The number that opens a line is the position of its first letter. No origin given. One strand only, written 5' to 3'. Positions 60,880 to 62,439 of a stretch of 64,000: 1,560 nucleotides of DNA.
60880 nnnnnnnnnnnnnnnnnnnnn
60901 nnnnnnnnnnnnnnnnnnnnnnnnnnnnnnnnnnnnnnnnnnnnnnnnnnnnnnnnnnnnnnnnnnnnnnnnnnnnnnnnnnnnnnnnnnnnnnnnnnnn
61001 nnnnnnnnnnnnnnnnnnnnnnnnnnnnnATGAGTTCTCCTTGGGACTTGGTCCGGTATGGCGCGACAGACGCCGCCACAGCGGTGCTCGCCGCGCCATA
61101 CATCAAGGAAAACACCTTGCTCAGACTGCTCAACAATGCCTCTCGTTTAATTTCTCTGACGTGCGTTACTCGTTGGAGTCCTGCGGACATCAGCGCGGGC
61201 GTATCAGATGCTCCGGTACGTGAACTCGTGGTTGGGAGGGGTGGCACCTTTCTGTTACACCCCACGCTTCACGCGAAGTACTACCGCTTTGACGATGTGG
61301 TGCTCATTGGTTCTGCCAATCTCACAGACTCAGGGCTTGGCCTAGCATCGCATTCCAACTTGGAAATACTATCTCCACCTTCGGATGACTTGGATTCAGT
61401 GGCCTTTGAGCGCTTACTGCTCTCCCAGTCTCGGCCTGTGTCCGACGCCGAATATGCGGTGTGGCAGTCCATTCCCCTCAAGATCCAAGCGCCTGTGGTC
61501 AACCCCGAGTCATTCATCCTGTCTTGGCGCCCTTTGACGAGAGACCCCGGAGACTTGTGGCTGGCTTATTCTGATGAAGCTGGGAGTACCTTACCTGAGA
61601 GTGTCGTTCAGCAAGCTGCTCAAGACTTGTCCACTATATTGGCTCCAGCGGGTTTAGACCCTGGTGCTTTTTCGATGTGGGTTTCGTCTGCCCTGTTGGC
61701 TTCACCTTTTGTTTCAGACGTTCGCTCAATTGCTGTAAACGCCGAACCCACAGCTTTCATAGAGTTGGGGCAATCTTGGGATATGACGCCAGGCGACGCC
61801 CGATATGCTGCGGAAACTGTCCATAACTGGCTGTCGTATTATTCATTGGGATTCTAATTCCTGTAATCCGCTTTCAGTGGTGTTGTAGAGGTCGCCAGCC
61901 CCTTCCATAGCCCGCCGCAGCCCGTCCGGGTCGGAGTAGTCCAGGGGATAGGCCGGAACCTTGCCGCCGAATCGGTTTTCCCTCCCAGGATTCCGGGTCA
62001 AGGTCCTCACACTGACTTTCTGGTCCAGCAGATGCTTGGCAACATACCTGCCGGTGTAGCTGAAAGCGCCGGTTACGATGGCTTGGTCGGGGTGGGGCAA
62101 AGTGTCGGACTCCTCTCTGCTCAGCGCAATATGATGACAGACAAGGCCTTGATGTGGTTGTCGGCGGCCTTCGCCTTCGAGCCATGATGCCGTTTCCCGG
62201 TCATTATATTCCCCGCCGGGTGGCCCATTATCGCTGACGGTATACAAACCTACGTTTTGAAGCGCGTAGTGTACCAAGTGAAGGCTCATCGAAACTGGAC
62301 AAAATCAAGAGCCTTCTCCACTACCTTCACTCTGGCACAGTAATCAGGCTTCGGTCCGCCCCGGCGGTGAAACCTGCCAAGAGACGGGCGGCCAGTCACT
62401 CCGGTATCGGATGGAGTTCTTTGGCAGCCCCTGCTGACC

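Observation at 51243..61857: SspABCD-like phosphorothioation module followed by a translationally coupled helicase / GHKL-ATPase / single-HKD PLD nuclease trio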

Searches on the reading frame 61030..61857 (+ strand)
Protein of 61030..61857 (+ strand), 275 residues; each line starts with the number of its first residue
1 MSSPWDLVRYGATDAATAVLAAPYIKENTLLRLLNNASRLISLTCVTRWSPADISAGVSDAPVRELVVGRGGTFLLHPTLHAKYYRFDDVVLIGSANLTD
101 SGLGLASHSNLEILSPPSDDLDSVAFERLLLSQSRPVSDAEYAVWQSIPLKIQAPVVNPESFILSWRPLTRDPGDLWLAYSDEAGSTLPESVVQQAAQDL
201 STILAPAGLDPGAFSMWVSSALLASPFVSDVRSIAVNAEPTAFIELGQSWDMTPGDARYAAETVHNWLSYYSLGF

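Call 4: search_protein_families(library=padloc, proteins=[window:61030-61857:+])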
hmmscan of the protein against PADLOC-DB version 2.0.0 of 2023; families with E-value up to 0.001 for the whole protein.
window:61030-61857:+ (275 aa): 2 families
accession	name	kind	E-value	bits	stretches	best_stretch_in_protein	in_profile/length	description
PDLC02599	DrmC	-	2.7e-05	21.3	1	20-104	27-110/387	DrmC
PDLC03829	ZacB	-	0.00079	16.4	0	77-116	294-333/586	-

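Call 5: search_protein_families(library=pfam, proteins=[window:61030-61857:+])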
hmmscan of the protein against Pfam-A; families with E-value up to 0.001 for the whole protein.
window:61030-61857:+ (275 aa): 1 family
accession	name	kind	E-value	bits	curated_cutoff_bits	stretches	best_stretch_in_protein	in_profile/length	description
PF13091.12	PLDc_2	-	7.5e-05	23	27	1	78-116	79-118/132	PLD-like domain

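Call 7: search_protein_families(library=ncbifam, proteins=[window:61030-61857:+])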
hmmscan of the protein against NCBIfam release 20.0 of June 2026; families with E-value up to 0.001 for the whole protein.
window:61030-61857:+ (275 aa): 0 families

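Call 34: find_homologous_proteins(query=window:61030-61857:+)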
Query window:61030-61857:+ (275 aa): 446 proteins with E <= 0.001 among 3839 candidates; the best 120 are listed.
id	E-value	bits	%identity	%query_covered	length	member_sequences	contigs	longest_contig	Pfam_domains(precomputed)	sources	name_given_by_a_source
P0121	1.5e-176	604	100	100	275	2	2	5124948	-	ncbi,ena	-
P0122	5.3e-157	539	89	100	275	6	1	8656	-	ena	-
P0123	1.0e-131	456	78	99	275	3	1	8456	-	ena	-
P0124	5.4e-130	451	76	100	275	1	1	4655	-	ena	-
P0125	2.7e-125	435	73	98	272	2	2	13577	-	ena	-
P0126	8.8e-123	427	71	99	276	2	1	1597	-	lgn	-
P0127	3.4e-120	419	70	99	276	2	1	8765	-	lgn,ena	-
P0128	1.0e-119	417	72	99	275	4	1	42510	-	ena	-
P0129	3.5e-119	415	71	99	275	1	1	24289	-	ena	-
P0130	1.7e-117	410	70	99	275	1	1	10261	-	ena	-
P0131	6.0e-117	408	70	99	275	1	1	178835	-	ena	-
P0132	3.1e-116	406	67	100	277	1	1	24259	-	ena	-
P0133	1.5e-115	403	70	99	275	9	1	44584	-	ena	-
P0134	7.6e-112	391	64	99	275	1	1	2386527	-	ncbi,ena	-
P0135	7.5e-111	388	68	99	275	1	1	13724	-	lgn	-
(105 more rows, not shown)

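Call 44: predict_structure(alignment_id=A2)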
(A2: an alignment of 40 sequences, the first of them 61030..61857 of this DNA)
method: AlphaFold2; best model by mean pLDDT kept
length: 275 residues; sequences in the alignment: 40
mean_pLDDT: 92.4   pTM: 0.88
mean pLDDT of the five models: 92.4, 92.2, 92.0, 90.9, 90.7
residues with pLDDT >= 90: 235; 70-90: 25; 50-70: 15; < 50: 0
segments of 3 or more residues with pLDDT < 50: none
pLDDT, mean of each block of 10 residues (from residue 1): 91 97 97 95 97 93 97 96 96 97 90 93 97 95 94 61 90 94 79 95 92 95 96 89 95 96 96 79
secondary structure, 60 per line:
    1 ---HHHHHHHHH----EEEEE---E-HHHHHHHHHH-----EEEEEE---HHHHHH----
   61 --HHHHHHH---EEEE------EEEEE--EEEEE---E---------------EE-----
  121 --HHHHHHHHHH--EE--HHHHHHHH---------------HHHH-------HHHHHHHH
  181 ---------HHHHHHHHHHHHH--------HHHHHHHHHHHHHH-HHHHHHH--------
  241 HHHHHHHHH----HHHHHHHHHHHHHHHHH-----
elements in order: H4-12 E17-21 H27-36 E42-47 H51-56 H63-69 E73-76 E83-87 E90-94 H123-132 H139-146 H162-165 H173-180 H190-202 H211-224 H226-232 H241-249 H254-270

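Call 56: find_encoding_contigs(protein=P0121, flank=10000, max_places=3)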
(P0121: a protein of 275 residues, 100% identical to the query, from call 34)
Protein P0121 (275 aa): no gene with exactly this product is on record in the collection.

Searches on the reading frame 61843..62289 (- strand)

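Call 12: search_protein_families(library=pfam, proteins=[window:61843-62289:-], max_evalue=0.01)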
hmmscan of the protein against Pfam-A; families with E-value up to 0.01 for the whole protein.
window:61843-62289:- (148 aa): 2 families
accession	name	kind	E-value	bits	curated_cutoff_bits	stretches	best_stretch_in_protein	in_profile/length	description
PF13460.12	NAD_binding_10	-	1e-05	25.9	27.2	1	74-131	1-61/184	NAD(P)H-binding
PF01370.27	Epimerase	-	9.5e-05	22.4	20.9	1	71-129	2-61/240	NAD dependent epimerase/dehydratase family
